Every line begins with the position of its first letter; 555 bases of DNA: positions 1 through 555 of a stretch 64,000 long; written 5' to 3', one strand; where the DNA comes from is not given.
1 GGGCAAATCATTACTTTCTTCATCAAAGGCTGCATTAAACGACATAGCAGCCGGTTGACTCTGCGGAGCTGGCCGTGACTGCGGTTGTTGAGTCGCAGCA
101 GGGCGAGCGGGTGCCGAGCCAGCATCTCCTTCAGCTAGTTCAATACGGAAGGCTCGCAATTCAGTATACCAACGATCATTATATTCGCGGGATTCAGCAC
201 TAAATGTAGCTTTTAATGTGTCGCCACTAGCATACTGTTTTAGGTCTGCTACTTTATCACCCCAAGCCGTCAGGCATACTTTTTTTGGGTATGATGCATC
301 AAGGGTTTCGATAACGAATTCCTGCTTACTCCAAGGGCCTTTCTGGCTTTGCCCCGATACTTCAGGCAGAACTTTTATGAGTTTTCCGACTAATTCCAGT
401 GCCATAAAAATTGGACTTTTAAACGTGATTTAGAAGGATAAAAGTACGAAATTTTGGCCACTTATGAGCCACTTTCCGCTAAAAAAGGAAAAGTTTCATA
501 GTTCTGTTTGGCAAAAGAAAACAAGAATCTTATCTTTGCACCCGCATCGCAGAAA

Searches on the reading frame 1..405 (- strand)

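Call 28: search_protein_families(library=pfam, proteins=[window:1-405:-])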
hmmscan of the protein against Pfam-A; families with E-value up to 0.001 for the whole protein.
window:1-405:- (135 aa): 1 family
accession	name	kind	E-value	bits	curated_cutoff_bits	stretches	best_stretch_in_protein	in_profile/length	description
PF11325.14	DUF3127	-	1e-28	99.8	27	1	4-89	1-85/85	Domain of unknown function (DUF3127)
